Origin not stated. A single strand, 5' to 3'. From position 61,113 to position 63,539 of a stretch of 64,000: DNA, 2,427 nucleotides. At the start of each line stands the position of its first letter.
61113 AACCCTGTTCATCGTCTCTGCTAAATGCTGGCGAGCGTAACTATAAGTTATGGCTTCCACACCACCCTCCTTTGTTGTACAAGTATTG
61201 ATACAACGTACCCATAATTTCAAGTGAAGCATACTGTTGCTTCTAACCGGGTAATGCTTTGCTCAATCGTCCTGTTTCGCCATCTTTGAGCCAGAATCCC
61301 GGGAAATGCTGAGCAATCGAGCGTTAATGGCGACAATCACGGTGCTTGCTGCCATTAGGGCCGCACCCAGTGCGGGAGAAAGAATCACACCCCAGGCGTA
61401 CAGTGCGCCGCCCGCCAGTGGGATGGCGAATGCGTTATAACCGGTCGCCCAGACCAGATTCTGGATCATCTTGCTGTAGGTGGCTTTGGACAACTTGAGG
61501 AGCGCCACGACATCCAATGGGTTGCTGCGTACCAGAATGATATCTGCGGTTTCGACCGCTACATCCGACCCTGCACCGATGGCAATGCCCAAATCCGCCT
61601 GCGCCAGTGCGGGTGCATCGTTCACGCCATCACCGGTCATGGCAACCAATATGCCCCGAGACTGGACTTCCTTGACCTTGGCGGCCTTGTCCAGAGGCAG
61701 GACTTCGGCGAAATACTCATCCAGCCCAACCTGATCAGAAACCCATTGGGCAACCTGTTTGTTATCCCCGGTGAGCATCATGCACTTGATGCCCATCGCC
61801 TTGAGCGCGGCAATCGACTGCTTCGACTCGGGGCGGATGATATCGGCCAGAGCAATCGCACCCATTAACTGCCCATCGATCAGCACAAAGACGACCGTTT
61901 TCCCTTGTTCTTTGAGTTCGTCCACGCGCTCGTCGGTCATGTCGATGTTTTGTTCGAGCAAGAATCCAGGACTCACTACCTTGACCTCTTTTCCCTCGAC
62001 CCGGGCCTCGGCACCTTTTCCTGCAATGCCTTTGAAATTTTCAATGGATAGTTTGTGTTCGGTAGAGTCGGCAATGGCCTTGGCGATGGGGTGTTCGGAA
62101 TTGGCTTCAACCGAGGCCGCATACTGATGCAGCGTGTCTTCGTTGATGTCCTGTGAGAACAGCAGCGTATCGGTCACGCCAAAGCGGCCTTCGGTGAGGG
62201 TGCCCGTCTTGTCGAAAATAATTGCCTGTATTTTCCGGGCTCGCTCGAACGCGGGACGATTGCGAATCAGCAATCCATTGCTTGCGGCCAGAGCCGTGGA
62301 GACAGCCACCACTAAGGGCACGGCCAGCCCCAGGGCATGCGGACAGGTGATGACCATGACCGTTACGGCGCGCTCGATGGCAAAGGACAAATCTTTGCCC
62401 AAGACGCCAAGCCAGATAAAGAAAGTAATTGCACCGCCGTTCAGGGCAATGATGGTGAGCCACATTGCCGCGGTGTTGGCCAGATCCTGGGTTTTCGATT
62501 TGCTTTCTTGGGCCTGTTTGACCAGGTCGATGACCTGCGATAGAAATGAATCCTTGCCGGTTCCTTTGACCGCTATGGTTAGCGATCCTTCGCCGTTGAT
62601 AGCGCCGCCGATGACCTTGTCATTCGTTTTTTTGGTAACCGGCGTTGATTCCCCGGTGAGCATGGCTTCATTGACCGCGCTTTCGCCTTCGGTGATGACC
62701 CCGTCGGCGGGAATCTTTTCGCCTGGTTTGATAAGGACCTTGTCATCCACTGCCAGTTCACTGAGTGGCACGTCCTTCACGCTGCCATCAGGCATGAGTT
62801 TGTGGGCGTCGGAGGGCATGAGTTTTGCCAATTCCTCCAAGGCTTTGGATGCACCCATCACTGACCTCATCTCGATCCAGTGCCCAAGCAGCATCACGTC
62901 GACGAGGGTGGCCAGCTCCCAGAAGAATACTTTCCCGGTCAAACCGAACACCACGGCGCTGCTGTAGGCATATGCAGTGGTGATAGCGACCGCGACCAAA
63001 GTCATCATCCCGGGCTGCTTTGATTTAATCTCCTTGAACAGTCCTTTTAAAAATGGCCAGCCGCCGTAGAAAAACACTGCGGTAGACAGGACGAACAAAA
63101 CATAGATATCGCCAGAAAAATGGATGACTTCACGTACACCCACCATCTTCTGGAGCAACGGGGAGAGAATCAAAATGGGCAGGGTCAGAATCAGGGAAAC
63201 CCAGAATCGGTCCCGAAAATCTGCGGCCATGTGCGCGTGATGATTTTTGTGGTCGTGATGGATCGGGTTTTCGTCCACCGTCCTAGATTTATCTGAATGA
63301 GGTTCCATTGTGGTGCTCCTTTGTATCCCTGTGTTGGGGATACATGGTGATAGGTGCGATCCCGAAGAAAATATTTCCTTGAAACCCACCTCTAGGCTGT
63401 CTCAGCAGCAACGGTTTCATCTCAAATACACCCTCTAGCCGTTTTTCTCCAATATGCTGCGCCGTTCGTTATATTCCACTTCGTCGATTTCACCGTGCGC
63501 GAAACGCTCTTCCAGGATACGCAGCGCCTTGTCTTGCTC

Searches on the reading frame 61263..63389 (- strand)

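Call 58: search_protein_families(library=pfam, proteins=[window:61263-63389:-], max_evalue=0.00001)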
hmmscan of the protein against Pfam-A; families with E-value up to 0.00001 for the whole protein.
window:61263-63389:- (708 aa): 2 families
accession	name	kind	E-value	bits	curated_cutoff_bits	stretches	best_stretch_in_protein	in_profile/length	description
PF00122.25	E1-E2_ATPase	-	3.9e-52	176.8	28.1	1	190-370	2-180/181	E1-E2 ATPase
PF00702.32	Hydrolase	-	2e-35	123.3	26.4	1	387-599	1-191/191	haloacid dehalogenase-like hydrolase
